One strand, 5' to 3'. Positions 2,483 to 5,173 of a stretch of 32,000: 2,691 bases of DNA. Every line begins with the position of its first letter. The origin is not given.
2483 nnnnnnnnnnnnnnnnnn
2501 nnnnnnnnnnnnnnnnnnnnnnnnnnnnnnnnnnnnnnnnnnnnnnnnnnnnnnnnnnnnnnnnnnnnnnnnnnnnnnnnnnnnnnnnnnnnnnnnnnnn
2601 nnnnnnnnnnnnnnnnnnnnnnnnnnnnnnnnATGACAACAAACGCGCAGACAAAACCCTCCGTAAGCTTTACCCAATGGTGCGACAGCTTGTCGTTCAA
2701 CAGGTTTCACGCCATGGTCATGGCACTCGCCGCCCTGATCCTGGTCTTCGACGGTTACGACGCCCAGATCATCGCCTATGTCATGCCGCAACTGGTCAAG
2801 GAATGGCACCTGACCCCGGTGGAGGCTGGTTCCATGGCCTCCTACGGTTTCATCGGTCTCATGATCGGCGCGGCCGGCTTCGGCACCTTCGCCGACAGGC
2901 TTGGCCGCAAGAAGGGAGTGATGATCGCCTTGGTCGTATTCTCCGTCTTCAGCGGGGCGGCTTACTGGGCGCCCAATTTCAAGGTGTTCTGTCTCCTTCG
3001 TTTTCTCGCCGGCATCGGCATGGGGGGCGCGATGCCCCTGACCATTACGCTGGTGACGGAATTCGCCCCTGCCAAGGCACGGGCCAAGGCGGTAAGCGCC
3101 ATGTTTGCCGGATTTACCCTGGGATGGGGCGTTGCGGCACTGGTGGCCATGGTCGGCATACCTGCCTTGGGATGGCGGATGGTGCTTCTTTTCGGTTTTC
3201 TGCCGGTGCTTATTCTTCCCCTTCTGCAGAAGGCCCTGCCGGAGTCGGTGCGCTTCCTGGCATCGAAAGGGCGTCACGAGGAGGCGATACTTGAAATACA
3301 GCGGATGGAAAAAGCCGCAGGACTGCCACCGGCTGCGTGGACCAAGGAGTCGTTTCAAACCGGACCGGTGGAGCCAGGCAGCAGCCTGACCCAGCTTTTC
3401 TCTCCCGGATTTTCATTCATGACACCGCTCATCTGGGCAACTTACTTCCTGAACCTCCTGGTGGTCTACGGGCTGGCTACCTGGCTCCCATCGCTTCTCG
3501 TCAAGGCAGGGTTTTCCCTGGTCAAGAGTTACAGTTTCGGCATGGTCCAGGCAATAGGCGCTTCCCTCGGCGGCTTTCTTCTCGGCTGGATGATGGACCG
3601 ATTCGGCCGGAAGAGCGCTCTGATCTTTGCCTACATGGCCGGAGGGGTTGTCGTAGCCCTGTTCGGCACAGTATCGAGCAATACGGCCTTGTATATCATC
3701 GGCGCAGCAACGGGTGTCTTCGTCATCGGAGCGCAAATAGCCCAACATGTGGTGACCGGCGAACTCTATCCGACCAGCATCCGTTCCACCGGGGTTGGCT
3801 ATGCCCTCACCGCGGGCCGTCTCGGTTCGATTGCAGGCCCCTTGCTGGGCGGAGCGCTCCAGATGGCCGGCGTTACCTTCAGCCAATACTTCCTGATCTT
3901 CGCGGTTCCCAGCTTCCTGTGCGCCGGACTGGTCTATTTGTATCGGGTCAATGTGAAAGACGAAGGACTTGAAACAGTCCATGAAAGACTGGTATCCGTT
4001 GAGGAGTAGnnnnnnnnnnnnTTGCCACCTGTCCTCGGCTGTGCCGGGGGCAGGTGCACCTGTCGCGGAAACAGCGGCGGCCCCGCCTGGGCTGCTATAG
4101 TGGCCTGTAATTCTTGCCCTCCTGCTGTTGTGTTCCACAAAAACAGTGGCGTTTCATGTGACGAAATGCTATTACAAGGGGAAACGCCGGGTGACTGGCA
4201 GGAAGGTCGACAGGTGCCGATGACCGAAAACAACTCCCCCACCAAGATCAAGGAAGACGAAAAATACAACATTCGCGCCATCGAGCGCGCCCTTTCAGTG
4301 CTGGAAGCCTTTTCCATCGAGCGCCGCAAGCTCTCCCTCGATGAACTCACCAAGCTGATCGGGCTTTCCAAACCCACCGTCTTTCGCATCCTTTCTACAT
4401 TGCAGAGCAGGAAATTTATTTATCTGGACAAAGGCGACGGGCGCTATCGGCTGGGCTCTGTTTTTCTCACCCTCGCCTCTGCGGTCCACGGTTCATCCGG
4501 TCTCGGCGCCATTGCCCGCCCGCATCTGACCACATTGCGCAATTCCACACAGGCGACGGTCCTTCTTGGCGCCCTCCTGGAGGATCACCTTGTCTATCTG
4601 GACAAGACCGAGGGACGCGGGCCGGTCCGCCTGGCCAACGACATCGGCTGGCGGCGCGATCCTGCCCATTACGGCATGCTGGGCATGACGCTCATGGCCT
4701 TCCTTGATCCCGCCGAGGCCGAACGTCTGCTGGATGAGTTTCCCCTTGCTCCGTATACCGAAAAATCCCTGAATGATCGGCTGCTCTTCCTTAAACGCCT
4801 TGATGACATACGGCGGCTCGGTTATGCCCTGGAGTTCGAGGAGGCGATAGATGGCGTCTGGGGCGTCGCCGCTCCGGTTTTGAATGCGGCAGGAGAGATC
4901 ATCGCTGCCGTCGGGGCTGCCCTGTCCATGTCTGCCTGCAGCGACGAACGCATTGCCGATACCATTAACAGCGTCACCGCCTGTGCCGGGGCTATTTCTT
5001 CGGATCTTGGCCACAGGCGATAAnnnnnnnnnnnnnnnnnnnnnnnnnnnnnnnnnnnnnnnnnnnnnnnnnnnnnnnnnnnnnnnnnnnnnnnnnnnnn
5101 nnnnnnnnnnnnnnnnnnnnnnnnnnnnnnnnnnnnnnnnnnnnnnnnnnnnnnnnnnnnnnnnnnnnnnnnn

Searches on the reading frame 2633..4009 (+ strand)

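Call 10: search_protein_families(library=pfam, proteins=[window:2633-4009:+])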
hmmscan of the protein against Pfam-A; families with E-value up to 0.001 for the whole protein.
window:2633-4009:+ (458 aa): 3 families
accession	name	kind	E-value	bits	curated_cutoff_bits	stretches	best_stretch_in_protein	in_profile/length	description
PF07690.21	MFS_1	-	1.1e-49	169.7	33.4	2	34-335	2-276/347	Major Facilitator Superfamily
PF00083.30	Sugar_tr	-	1.1e-33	117.3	22.3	1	32-451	4-450/452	Sugar (and other) transporter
PF06779.20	MFS_4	-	2.1e-10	40.9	26.3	1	49-177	14-144/364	Uncharacterised MFS-type transporter YbfB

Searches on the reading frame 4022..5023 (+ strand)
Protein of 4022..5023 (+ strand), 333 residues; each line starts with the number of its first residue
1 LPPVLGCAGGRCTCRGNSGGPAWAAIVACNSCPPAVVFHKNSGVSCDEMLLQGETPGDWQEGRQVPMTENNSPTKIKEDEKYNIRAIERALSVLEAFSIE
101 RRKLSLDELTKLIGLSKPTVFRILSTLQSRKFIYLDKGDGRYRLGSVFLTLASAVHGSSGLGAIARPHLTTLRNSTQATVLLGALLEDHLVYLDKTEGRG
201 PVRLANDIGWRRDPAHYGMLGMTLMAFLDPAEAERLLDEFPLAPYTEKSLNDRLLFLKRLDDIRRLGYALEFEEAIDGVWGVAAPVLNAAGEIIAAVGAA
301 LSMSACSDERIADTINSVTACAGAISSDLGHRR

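Call 10: search_protein_families(library=pfam, proteins=[window:4022-5023:+])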
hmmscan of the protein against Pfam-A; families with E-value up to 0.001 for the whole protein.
window:4022-5023:+ (333 aa): 4 families
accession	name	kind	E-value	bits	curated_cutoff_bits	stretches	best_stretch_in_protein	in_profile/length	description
PF01614.24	IclR_C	-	8.4e-29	100.8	24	1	160-326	8-173/174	Bacterial transcriptional regulator IclR C-terminal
PF09339.16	HTH_IclR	-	4.3e-13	49.3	22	1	86-135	1-50/52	IclR helix-turn-helix domain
PF25213.1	HVO_A0261_N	-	0.00014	22.1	35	1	87-144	10-63/86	HVO_A0261 N-terminal domain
PF12802.13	MarR_2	-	0.00015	22.3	27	1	97-141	14-60/61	MarR family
